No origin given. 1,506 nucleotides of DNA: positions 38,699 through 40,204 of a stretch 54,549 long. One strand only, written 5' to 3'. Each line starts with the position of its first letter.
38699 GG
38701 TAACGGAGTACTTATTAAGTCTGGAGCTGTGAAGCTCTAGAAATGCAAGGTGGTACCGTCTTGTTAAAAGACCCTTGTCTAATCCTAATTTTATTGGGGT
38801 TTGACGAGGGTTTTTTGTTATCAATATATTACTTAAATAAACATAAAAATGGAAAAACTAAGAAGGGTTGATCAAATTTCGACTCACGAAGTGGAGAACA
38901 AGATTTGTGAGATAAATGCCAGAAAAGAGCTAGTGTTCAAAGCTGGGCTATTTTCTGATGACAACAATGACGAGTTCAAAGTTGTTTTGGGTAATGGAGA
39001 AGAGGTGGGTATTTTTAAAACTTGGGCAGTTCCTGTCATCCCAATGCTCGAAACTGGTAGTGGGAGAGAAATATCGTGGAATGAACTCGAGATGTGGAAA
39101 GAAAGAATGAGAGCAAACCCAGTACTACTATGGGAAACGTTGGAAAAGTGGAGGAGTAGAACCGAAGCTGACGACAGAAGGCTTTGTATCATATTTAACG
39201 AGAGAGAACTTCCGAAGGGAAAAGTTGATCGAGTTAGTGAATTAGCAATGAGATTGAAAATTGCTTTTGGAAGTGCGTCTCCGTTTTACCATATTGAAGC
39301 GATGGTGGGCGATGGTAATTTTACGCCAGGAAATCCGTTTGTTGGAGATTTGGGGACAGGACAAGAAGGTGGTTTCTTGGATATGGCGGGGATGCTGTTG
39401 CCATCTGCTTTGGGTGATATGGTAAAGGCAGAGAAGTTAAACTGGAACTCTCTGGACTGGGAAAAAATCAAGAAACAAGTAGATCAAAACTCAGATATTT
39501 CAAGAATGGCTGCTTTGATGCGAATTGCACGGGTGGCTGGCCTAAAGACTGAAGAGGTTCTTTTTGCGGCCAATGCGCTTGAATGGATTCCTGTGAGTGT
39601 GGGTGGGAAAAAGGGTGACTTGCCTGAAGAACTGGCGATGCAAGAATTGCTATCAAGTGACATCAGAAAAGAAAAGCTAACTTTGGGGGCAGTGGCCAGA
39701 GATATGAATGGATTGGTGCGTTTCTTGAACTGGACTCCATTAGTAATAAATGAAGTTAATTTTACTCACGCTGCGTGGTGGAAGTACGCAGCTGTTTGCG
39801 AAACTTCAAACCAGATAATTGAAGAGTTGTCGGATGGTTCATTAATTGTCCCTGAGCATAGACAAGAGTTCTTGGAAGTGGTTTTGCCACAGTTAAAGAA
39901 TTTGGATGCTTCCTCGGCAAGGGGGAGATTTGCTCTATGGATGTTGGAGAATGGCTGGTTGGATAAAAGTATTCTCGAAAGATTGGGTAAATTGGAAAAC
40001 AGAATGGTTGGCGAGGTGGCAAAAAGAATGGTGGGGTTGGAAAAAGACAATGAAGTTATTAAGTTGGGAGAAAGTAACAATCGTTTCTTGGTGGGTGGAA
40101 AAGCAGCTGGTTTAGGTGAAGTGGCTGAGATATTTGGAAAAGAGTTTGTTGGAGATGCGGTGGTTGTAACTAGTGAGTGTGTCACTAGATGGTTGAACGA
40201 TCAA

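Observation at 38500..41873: Canonical T-box riboswitch controlling an orphan operon: unknown-domain/PPDK_N ATP-grasp fusion plus HD hydrolase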

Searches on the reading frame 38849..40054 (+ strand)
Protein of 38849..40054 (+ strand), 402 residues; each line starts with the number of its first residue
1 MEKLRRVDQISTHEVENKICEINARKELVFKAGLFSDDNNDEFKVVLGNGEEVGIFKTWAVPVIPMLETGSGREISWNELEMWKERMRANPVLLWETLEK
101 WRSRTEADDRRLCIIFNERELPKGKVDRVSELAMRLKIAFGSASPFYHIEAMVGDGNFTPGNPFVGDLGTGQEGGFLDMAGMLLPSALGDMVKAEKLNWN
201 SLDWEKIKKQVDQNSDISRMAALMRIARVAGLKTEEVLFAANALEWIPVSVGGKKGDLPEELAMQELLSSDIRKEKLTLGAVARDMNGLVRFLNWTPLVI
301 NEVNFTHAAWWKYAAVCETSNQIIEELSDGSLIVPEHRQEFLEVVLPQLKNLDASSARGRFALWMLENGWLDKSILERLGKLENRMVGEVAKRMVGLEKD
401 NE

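Call 44: search_solved_structures(query=A5, max_evalue=10, show_alignments=1)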
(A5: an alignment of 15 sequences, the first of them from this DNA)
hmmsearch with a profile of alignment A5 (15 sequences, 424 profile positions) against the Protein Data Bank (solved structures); distinct sequences matched with E-value up to 10: 1.
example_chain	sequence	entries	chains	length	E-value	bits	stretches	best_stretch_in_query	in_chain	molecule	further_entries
2da5_A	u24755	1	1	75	1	11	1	95-142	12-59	Zinc fingers and homeoboxes protein 3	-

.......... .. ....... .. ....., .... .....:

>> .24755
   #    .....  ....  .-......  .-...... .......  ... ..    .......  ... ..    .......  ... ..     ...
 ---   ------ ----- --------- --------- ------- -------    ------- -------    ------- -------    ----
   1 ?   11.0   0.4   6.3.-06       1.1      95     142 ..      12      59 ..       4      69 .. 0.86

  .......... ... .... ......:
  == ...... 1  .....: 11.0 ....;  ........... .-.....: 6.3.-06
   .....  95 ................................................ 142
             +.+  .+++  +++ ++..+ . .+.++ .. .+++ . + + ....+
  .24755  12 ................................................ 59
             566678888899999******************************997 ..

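Call 55: predict_structure(alignment_id=A5)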
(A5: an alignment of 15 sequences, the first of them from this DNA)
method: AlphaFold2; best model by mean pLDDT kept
length: 402 residues; sequences in the alignment: 15
mean_pLDDT: 88.5   pTM: 0.88
mean pLDDT of the five models: 88.5, 87.6, 87.4, 86.8, 86.1
residues with pLDDT >= 90: 263; 70-90: 106; 50-70: 21; < 50: 12
segments of 3 or more residues with pLDDT < 50: 1-8, 169-172
pLDDT, mean of each block of 10 residues (from residue 1): 45 90 92 88 93 92 87 81 93 94 94 95 97 97 93 81 70 69 91 89 94 93 91 93 81 82 88 72 87 84 91 94 97 97 97 91 96 94 94 94 83
secondary structure, 60 per line:
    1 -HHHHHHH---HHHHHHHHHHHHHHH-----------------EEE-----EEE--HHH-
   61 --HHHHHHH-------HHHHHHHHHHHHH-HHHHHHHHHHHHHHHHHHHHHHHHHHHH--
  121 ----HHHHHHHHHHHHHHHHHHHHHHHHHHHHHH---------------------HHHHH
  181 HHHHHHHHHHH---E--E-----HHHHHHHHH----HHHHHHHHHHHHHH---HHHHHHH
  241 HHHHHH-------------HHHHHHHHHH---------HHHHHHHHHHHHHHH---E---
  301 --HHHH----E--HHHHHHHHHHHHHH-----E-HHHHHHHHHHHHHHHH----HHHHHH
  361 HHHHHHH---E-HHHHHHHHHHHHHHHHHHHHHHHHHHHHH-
elements in order: H2-8 H12-26 E44-46 E52-54 H63-69 H77-89 H91-118 H125-154 H176-191 H204-212 H217-230 H234-246 H260-269 H279-293 H303-306 H314-327 H335-350 H355-367 H373-401

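Call 58: fold_search(model_id=the predicted structure, library=pdb)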
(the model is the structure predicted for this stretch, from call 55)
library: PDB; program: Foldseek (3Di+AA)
matches with E <= 10: 262; with E <= 0.001: 0
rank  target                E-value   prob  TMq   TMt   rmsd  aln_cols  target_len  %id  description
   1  9rwq_A                2.7e-01  0.10  0.14  0.15  19.1       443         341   12  Ancestral Group III Chaperonin (ACIII) Double-Ring in Open Conformation including the Equatorial and Intermediate Doma (released 2025-12-10)
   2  7nvl_H                4.5e-01  0.05  0.11  0.10  23.9       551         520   12  Human TRiC complex in closed state with nanobody bound (Consensus Map) (released 2022-03-02)
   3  9noc_Q                5.6e-01  0.06  0.13  0.11  23.2       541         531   11  CCT G beta 5 S123L complex state 3 (released 2026-04-01)
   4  3erd_A                6.1e-01  0.10  0.12  0.17  22.6       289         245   16  HUMAN ESTROGEN RECEPTOR ALPHA LIGAND-BINDING DOMAIN IN COMPLEX WITH DIETHYLSTILBESTROL AND A GLUCOCORTICOID RECEPTOR I (released 1999-04-08)
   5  4us4                  6.3e-01  0.05  0.12  0.11  23.0       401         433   13  Crystal Structure of the Bacterial NSS Member MhsT in an Occluded Inward-Facing State (lipidic cubic phase form) (released 2014-09-24)
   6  2jj3_B                6.6e-01  0.05  0.08  0.12  23.5       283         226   12  Estrogen receptor beta ligand binding domain in complex with a Benzopyran agonist (released 2007-08-07)
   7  4v94_E                6.9e-01  0.05  0.12  0.11  23.7       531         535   12  Molecular architecture of the eukaryotic chaperonin TRiC/CCT derived by a combination of chemical crosslinking and mas (released 2014-07-09)
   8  7n9o_A                8.9e-01  0.04  0.09  0.12  22.4       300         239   13  Estrogen Receptor Alpha Ligand Binding Domain in Complex with Aliphatic SERD S-C10(15) (released 2022-07-06)
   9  9a2g_MODEL_1_A        9.3e-01  0.04  0.11  0.09  23.5       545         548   11  Model of E. coli GroEL by in-cell photo-crosslinking MS and deep learning (released 2023-02-24)
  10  4us3                  1.1e+00  0.05  0.12  0.11  22.6       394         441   12  Crystal Structure of the bacterial NSS member MhsT in an Occluded Inward-Facing State (released 2014-09-24)
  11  9noc_E                1.2e+00  0.04  0.12  0.10  24.1       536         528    8  CCT G beta 5 S123L complex state 3 (released 2026-04-01)
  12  8sha_E                1.2e+00  0.04  0.12  0.10  23.5       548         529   10  CCT-G beta 5 complex closed state 4 (released 2023-10-25)
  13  7nvn_H                1.2e+00  0.04  0.12  0.11  24.4       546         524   11  Human TRiC complex in closed state with nanobody and tubulin bound (released 2022-03-02)
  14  6vfk_B                1.3e+00  0.06  0.12  0.16  23.7       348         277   13  De novo designed tetrahedral nanoparticle T33_dn10 displaying 4 copies of BG505-SOSIP trimer on the surface (released 2020-07-22)
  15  9gs3_B                1.3e+00  0.03  0.10  0.11  22.5       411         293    8  Cryo-EM structure of human SLC35B1-E33A variant with ADP in inward facing conformation (released 2025-05-21)
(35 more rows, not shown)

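Call 74: search_protein_representatives(alignment_id=A5)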
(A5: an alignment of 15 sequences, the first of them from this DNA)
Query: 15 sequences, 424 profile positions. Proteins with E-value up to 0.001 (for the whole library): 95; up to 1e-10: 83; up to 1e-30: 65. The best 95 are listed.
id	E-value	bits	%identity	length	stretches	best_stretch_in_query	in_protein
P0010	2.6e-177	606.1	-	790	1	2-424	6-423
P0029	2.9e-174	596.1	-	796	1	5-423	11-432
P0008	6.5e-173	591.6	-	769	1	4-424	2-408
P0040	7.9e-167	571.6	-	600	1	2-424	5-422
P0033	8.1e-158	541.9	-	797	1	17-423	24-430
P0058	1.6e-157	540.9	-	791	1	8-423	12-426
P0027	1.2e-154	531.4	-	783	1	17-424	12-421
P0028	3.0e-154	530.1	-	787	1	10-420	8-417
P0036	1.6e-151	521.1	-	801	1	21-420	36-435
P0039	2.1e-145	501.0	-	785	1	20-424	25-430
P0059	5.3e-143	493.1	-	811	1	13-424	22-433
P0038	9.2e-143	492.3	-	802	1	17-423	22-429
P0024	1.3e-137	475.4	-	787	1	21-423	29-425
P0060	7.0e-133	459.7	-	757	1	16-423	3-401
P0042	1.1e-131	455.8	-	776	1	31-423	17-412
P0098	1.4e-56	208.3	-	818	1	18-409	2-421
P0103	3.6e-37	144.4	-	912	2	90-404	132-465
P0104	5.6e-36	140.5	-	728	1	35-412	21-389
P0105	1.4e-32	129.3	-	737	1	32-415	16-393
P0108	3.0e-26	108.4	-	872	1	35-407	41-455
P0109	8.3e-24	100.4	-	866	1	18-392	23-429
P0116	4.1e-18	81.6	-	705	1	32-406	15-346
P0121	1.1e-14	70.4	-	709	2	35-210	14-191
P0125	1.4e-09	53.5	-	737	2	8-218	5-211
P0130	4.1e-07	45.4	-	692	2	31-213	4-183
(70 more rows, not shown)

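Call 75: search_protein_families(library=pfam, proteins=[P0103, P0108, P0109, P0104, P0105, P0116, P0121, P0125, P0130, P0098], max_evalue=0.1)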
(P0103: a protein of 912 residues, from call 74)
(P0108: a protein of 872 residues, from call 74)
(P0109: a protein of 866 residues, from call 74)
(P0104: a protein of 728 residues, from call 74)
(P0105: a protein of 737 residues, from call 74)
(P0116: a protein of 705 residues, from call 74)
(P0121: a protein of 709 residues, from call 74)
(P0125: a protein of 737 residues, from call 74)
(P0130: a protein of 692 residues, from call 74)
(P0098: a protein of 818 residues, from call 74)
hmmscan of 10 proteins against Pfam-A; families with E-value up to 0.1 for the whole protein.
P0103 (912 aa): 2 families
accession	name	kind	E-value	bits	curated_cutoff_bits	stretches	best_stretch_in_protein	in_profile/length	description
PF01326.24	PPDK_N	-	3.7e-15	56.5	27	1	499-707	2-205/328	Pyruvate phosphate dikinase, AMP/ATP-binding domain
PF18999.5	DUF5728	-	0.0074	16.3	25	1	129-203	36-103/188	Family of unknown function (DUF5728)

P0108 (872 aa): 1 family
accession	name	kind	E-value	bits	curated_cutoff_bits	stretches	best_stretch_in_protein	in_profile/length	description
PF01326.24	PPDK_N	-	3e-10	40.3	27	1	486-665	2-178/328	Pyruvate phosphate dikinase, AMP/ATP-binding domain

P0109 (866 aa): 1 family
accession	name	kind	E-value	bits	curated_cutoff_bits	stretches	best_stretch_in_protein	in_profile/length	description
PF01326.24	PPDK_N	-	1.7e-22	80.6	27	1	477-654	3-184/328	Pyruvate phosphate dikinase, AMP/ATP-binding domain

P0104 (728 aa): 2 families
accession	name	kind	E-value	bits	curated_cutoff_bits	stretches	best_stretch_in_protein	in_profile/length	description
PF01326.24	PPDK_N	-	4.3e-10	39.8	27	1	409-570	10-185/328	Pyruvate phosphate dikinase, AMP/ATP-binding domain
PF22736.1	NNH5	-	0.03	14.7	27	1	366-420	70-124/134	NACHT N-terminal Helical domain 5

P0105 (737 aa): 1 family
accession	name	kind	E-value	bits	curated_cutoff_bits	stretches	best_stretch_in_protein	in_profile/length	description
PF01326.24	PPDK_N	-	6.2e-28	98.5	27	2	407-581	3-185/328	Pyruvate phosphate dikinase, AMP/ATP-binding domain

P0116 (705 aa): 1 family
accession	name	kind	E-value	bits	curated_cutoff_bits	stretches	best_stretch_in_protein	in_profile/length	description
PF01326.24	PPDK_N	-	2.2e-16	60.5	27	1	372-533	2-185/328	Pyruvate phosphate dikinase, AMP/ATP-binding domain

P0121 (709 aa): 1 family
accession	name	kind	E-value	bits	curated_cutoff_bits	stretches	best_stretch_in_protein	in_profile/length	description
PF01326.24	PPDK_N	-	3.2e-11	43.5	27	1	370-544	3-187/328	Pyruvate phosphate dikinase, AMP/ATP-binding domain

P0125 (737 aa): 1 family
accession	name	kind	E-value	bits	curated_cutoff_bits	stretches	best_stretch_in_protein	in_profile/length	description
PF01326.24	PPDK_N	-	2e-17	63.9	27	1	389-556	3-185/328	Pyruvate phosphate dikinase, AMP/ATP-binding domain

P0130 (692 aa): 1 family
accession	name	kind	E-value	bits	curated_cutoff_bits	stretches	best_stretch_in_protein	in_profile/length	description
PF01326.24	PPDK_N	-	3.2e-15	56.7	27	1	357-513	3-173/328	Pyruvate phosphate dikinase, AMP/ATP-binding domain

P0098 (818 aa): 1 family
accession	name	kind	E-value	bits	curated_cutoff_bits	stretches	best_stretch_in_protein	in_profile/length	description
PF01326.24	PPDK_N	-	1.2e-18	68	27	1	444-620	3-193/328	Pyruvate phosphate dikinase, AMP/ATP-binding domain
